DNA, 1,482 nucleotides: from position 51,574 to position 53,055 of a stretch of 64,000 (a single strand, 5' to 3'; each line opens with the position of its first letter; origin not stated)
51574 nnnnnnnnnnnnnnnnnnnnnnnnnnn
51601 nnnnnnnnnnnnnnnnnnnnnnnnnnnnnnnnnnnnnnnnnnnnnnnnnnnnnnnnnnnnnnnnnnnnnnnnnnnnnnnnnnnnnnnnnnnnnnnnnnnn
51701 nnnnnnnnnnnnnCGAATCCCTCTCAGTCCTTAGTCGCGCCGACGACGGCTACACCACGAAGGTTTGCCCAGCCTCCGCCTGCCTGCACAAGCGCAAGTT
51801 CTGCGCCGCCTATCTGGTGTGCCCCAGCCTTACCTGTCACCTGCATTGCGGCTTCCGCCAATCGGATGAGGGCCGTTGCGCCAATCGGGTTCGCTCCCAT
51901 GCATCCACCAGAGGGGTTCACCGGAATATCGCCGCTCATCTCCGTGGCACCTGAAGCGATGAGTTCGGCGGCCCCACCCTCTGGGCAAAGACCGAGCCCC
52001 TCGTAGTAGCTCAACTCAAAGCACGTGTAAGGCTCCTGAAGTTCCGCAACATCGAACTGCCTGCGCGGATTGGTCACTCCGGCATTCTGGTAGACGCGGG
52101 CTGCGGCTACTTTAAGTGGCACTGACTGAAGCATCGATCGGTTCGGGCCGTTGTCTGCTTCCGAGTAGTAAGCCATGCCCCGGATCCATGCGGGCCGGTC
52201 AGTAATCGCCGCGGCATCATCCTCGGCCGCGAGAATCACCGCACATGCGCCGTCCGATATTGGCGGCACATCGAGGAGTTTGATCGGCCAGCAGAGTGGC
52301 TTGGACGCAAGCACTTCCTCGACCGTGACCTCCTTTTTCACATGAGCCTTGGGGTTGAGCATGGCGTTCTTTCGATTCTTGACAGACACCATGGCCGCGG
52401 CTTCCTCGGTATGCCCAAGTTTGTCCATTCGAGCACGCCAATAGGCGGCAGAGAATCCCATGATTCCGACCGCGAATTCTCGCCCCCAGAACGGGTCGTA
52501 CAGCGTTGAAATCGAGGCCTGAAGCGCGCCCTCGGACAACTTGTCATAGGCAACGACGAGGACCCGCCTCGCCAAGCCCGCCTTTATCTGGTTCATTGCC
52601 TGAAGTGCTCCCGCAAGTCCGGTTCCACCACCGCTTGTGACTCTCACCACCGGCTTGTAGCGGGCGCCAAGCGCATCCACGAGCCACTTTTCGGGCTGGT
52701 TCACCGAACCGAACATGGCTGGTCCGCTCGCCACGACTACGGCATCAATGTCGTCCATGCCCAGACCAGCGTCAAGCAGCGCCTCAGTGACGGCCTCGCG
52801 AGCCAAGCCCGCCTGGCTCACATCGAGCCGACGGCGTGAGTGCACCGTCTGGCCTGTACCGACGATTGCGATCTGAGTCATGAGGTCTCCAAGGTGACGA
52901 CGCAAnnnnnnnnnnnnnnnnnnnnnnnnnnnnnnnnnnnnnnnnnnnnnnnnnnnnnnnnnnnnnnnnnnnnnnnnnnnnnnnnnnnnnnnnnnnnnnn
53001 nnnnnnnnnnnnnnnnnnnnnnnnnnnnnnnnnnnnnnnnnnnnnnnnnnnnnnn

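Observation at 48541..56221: Three-part biotin carboxylase with a 5S (2-oxoacid-type) carboxyltransferase wired to a Cys-less thiolase/DUF35/crotonase operon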

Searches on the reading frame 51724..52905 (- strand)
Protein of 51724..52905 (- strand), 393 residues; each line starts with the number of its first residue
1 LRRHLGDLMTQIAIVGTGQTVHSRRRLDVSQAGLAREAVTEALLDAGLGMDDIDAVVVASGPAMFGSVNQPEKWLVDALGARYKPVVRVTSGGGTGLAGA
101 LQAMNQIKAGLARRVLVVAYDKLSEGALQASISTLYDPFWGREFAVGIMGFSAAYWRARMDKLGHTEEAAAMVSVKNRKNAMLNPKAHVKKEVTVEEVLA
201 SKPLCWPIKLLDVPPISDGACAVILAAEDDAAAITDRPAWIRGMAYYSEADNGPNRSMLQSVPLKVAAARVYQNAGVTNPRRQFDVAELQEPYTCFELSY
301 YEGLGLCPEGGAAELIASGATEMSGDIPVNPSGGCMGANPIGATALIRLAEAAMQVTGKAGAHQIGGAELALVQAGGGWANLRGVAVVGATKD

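Call 3: search_protein_families(library=pfam, proteins=[window:51724-52905:-])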
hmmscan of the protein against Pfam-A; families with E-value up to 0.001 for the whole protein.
window:51724-52905:- (393 aa): 2 families
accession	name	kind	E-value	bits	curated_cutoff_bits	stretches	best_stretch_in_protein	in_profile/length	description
PF22691.2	Thiolase_C_1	-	4.8e-26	91.7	28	1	259-389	15-143/144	Thiolase C-terminal domain-like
PF00108.29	Thiolase_N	-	6.7e-08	32.7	26.4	1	13-225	2-256/260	Thiolase, N-terminal domain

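Call 4: search_protein_families(library=ncbifam, proteins=[window:51724-52905:-])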
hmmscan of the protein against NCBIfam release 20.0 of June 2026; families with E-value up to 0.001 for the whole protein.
window:51724-52905:- (393 aa): 20 families
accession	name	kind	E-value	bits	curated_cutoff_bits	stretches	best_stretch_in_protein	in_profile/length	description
NF006180.0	PRK08313.1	subfamily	4e-108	361.7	514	1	10-392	4-386/389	thiolase domain-containing protein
NF004721.0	PRK06065.1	equivalog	2.7e-81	273.4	455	1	9-377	9-380/393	thiolase domain-containing protein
NF004720.0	PRK06064.1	subfamily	3.4e-72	243.4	420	1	9-387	1-384/389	thiolase domain-containing protein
NF009228.0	PRK12578.1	subfamily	1.5e-61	208.2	485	1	9-365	2-361/387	thiolase domain-containing protein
NF004810.0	PRK06157.1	equivalog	2.3e-57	195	403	1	7-391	4-398/400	acetyl-CoA acetyltransferase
NF004722.0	PRK06066.1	equivalog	1.1e-54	185.9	516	1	9-388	3-382/385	thiolase domain-containing protein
NF006102.0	PRK08256.1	subfamily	1.5e-51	175.7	436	1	10-377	3-380/394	lipid-transfer protein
NF005704.0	PRK07516.1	subfamily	2.3e-50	171.7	412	1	10-388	2-385/389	thiolase domain-containing protein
NF004982.0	PRK06365.1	equivalog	1.8e-49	168.9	695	2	4-249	10-258/430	thiolase domain-containing protein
NF053570.1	AcCoTHIOL_METTL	equivalog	6.7e-48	163.4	600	1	9-381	1-374/385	acetyl-CoA acetyltransferase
NF004811.0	PRK06158.1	subfamily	4.4e-47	160.9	421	1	11-390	9-380/384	acetyl-CoA acetyltransferase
NF004715.0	PRK06059.1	equivalog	2.7e-46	158.3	424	1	10-381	4-391/399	lipid-transfer protein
NF005892.0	PRK07855.1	subfamily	2.1e-43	148.7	469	1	8-378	4-379/390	lipid-transfer protein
NF053628.1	BnzsclthlBbsBGT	equivalog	6e-34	117.5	750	1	8-374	3-366/389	benzoylsuccinyl-CoA thiolase subunit BbsB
NF006010.0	PRK08142.1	subfamily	9.7e-34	116.7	462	1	22-383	16-377/388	thiolase domain-containing protein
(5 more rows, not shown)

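Call 23: search_solved_structures(query=window:51724-52905:-, show_alignments=2)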
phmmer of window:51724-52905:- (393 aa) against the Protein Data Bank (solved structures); distinct sequences matched with E-value up to 0.001: 21.
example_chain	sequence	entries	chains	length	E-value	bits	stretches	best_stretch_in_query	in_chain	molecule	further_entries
4yzo_A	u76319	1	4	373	5.1e-44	154.6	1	12-389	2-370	Putative acyl-CoA acyltransferase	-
6hsj_A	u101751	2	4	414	1.2e-38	136.9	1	6-374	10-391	SCP2-thiolase (type-1)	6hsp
6hrv_A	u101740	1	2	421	1.3e-38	136.8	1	6-374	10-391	SCP2-thiolase (type-1)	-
7yvy_A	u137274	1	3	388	6.9e-35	124.6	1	12-381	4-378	Acetyl-CoA acetyltransferase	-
7pxp_C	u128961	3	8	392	1.3e-30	110.6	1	9-378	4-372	Benzoylsuccinyl-CoA thiolase subunit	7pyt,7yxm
4u4e_A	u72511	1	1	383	4.5e-29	105.5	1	10-389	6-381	Thiolase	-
6esq_A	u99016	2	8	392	2.9e-26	96.2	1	10-355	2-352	acetoacetyl-CoA thiolase | Acetyl-CoA acetyltransferase thiolase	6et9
6ok1_A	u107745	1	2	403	2.5e-22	83.3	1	12-379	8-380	Lipid-transfer protein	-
9myr_A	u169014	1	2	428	1.6e-21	80.6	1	37-387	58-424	Nonspecific lipid-transfer protein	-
4bia_A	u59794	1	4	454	9e-20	74.8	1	83-366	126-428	3-KETOACYL-COA THIOLASE, PUTATIVE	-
4bi9_A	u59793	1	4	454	1.5e-19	74.1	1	83-366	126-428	3-KETOACYL-COA THIOLASE, PUTATIVE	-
3zbl_A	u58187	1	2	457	1.2e-17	67.9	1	57-366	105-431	3-KETOACYL-COA THIOLASE-LIKE PROTEIN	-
3zbk_A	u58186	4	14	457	1.2e-17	67.9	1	57-366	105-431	3-KETOACYL-COA THIOLASE-LIKE PROTEIN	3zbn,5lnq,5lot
3zbg_A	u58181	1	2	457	2.9e-17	66.6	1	57-366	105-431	3-KETOACYL-COA THIOLASE-LIKE PROTEIN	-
5ab4_A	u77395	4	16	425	3.5e-14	56.5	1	12-229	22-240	SCP2-THIOLASE LIKE PROTEIN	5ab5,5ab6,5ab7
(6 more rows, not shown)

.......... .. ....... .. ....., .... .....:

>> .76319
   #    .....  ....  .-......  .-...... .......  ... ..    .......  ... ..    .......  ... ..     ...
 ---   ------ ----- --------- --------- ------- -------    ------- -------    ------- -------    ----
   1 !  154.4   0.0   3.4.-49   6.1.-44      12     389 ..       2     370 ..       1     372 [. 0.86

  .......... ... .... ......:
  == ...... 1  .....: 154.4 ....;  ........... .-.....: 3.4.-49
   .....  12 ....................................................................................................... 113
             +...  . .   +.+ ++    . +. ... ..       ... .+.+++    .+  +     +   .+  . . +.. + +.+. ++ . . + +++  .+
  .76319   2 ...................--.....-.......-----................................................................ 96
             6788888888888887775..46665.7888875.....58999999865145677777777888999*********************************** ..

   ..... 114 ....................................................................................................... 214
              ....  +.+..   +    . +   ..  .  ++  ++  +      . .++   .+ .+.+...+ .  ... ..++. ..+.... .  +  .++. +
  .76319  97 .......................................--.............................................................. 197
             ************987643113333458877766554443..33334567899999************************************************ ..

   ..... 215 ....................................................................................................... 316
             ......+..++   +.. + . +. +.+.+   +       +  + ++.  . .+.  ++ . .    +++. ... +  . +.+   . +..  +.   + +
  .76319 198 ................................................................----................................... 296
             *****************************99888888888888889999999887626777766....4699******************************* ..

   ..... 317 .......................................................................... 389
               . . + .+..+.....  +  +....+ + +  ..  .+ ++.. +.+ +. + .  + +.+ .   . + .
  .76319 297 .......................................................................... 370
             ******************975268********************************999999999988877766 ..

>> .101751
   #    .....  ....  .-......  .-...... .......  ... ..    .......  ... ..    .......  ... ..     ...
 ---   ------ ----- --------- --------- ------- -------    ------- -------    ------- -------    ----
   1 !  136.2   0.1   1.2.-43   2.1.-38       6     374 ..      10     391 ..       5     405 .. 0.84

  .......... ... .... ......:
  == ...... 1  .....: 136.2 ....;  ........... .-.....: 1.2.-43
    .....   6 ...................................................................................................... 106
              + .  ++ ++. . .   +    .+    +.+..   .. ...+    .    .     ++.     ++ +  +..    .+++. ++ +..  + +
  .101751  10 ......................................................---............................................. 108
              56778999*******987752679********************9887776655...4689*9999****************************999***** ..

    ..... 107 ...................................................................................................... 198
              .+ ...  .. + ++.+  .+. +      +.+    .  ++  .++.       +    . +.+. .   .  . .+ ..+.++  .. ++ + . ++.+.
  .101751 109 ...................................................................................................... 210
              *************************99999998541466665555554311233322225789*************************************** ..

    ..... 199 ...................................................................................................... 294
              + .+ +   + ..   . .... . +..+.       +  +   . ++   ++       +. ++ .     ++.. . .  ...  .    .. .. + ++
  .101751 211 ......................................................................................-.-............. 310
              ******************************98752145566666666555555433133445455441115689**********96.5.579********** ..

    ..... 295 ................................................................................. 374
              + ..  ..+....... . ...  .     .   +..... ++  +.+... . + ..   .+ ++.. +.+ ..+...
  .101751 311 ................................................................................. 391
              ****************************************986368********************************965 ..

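Call 27: find_homologous_proteins(query=window:51724-52905:-)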
Query window:51724-52905:- (393 aa): 1041 proteins with E <= 0.001 among 8000 candidates; the best 120 are listed.
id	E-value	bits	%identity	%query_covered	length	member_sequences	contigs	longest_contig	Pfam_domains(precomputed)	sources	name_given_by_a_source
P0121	1.1e-247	840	99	98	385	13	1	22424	PF00108.30,PF22691.3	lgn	-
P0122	5.3e-246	834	98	98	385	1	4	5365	PF00108.30,PF22691.3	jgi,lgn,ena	jgi:acetyl-CoA C-acetyltransferase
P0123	2.2e-229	780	91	98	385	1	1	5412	PF00108.30,PF22691.3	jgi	jgi:acetyl-CoA C-acetyltransferase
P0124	6.6e-229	778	93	98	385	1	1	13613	PF00108.30,PF22691.3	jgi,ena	-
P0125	1.2e-228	777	91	98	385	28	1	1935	PF00108.30,PF22691.3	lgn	-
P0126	2.5e-227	773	91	98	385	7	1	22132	PF00108.30,PF22691.3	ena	-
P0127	3.3e-227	772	90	98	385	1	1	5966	PF00108.30,PF22691.3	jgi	jgi:acetyl-CoA C-acetyltransferase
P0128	2.8e-226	769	90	98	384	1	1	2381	PF00108.30,PF22691.3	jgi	jgi:acetyl-CoA C-acetyltransferase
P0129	1.2e-225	767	90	98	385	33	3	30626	PF00108.30,PF22691.3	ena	-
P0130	1.6e-225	767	89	97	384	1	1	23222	PF00108.30,PF22691.3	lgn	-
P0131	3.1e-225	766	90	98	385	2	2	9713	PF00108.30,PF22691.3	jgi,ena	jgi:acetyl-CoA C-acetyltransferase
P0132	1.5e-224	764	89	98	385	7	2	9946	PF00108.30,PF22691.3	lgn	-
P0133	2.3e-224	763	90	98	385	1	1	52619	PF00108.30,PF22691.3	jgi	jgi:acetyl-CoA C-acetyltransferase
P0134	3.9e-224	762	89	98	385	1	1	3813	PF00108.30,PF22691.3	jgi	jgi:acetyl-CoA C-acetyltransferase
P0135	8.2e-223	758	88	98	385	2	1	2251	PF00108.30,PF22691.3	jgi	jgi:acetyl-CoA C-acetyltransferase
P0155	6.2e-216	735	87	98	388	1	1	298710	PF00108.30,PF22691.3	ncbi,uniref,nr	ncbi:propanoyl-CoA acyltransferase [Salinibacterium sp. ZJ454]|uniref:thiolase C-terminal domain-con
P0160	8.7e-215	732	85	97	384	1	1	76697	PF00108.30,PF22691.3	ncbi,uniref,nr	ncbi:thiolase C-terminal domain-containing protein [Microbispora sp. H10836]|uniref:thiolase C-termi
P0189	3.5e-211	720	84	97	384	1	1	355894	PF00108.30,PF22691.3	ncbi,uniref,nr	ncbi:thiolase domain-containing protein [Leucobacter weissii]|uniref:Thiolase domain-containing prot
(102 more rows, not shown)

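Call 28: find_encoding_contigs(protein=P0155, flank=10000, max_places=1)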
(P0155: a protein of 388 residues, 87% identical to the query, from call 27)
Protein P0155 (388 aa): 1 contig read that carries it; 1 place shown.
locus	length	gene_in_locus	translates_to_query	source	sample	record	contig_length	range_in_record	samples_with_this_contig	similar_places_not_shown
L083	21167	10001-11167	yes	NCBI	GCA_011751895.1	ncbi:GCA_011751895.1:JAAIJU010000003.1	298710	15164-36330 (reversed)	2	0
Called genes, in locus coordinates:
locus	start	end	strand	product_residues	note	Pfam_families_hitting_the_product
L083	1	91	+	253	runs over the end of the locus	PF00378:ECH_1, PF16113:ECH_2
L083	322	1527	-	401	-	PF13518:HTH_28 (weak), PF13551:HTH_29 (weak), PF13565:HTH_32, PF00665:rve, PF13683:rve_3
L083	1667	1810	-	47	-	-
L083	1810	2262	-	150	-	PF13683:rve_3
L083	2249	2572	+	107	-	-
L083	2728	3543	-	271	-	PF09339:HTH_IclR, PF01614:IclR_C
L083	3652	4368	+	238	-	PF01144:CoA_trans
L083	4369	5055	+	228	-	PF01144:CoA_trans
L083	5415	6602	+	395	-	PF02771:Acyl-CoA_dh_N, PF02770:Acyl-CoA_dh_M, PF00441:Acyl-CoA_dh_1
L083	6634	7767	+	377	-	PF02771:Acyl-CoA_dh_N, PF00441:Acyl-CoA_dh_1, PF08028:Acyl-CoA_dh_2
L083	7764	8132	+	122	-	-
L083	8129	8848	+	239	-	PF00106:adh_short, PF01370:Epimerase (weak), PF08659:KR, PF13561:adh_short_C2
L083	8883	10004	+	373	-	PF22691:Thiolase_C_1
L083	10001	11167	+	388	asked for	PF00108:Thiolase_N, PF22691:Thiolase_C_1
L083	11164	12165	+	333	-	PF01796:OB_ChsH2_C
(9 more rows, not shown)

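Call 29: find_encoding_contigs(protein=P0189, flank=10000, max_places=1)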
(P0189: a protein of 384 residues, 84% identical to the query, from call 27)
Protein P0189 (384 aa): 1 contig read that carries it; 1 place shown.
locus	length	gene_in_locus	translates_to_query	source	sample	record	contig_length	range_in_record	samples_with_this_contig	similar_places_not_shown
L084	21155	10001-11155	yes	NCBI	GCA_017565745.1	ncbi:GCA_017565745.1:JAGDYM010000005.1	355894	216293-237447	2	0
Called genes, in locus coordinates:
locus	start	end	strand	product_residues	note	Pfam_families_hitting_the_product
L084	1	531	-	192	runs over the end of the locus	PF00440:TetR_N, PF17926:TetR_C_21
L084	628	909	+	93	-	PF27539:Y2318_C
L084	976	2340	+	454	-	PF01554:MatE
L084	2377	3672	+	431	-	PF07690:MFS_1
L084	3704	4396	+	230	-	PF21003:NucS_N, PF01939:NucS_C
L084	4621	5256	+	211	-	-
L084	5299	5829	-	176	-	PF00440:TetR_N, PF02909:TetR_C_1 (faint)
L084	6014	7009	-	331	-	PF01933:CofD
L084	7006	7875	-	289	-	PF01996:F420_ligase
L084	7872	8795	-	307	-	PF13622:4HBT_3, PF20789:4HBT_3C, PF02551:Acyl_CoA_thio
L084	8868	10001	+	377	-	PF22691:Thiolase_C_1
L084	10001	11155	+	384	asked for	PF00108:Thiolase_N, PF22691:Thiolase_C_1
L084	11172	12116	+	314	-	PF01796:OB_ChsH2_C (weak), PF12172:zf-ChsH2 (weak), PF01796:OB_ChsH2_C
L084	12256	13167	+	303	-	PF10340:Say1_Mug180, PF20434:BD-FAE, PF07859:Abhydrolase_3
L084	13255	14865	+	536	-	PF00743:FMO-like, PF01266:DAO (faint), PF03486:HI0933_like (faint), PF07992:Pyr_redox_2, PF13450:NAD_binding_8, PF13454:NAD_binding_9 (faint), PF13738:Pyr_redox_3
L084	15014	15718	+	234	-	PF00106:adh_short, PF01370:Epimerase (weak), PF08659:KR (weak), PF13561:adh_short_C2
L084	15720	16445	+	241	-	PF00106:adh_short, PF08659:KR, PF13561:adh_short_C2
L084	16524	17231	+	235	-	PF03807:F420_oxidored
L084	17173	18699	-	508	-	PF00743:FMO-like, PF13434:Lys_Orn_oxgnase (faint), PF00070:Pyr_redox (faint), PF01266:DAO (faint), PF07992:Pyr_redox_2, PF13450:NAD_binding_8, PF13738:Pyr_redox_3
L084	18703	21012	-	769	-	PF04055:Radical_SAM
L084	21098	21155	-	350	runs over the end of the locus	PF00296:Bac_luciferase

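Call 30: find_encoding_contigs(protein=P0160, flank=10000, max_places=1)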
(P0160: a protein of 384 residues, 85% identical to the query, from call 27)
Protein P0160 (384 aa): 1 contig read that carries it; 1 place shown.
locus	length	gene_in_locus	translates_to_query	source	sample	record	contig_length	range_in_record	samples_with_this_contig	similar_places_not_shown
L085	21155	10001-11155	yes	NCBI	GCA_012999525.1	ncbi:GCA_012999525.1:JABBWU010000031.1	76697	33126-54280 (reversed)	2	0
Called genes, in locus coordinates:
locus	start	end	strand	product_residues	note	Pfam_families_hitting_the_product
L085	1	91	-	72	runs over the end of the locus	-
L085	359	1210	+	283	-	PF00106:adh_short, PF08659:KR (weak), PF13561:adh_short_C2, PF23441:SDR (weak)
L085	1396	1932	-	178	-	PF13577:SnoaL_4, PF00866:Ring_hydroxyl_B (weak)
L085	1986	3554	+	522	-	PF02463:SMC_N (faint), PF13476:AAA_23 (faint), PF13555:AAA_29 (faint), PF00005:ABC_tran, PF13304:AAA_21 (faint), PF00005:ABC_tran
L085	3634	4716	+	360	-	PF02653:BPD_transp_2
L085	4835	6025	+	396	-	PF13407:Peripla_BP_4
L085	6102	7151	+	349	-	PF00296:Bac_luciferase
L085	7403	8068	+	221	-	PF00440:TetR_N, PF17932:TetR_C_24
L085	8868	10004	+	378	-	PF22691:Thiolase_C_1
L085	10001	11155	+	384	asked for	PF00108:Thiolase_N, PF22691:Thiolase_C_1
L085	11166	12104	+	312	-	PF12172:zf-ChsH2 (weak), PF01796:OB_ChsH2_C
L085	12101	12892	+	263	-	PF00378:ECH_1, PF16113:ECH_2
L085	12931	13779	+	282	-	PF04199:Cyclase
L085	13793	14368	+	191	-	PF00364:Biotin_lipoyl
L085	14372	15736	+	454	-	PF00289:Biotin_carb_N, PF02786:CPSase_L_D2, PF02222:ATP-grasp (weak), PF07478:Dala_Dala_lig_C (faint), PF18603:LAL_C2 (faint), PF02785:Biotin_carb_C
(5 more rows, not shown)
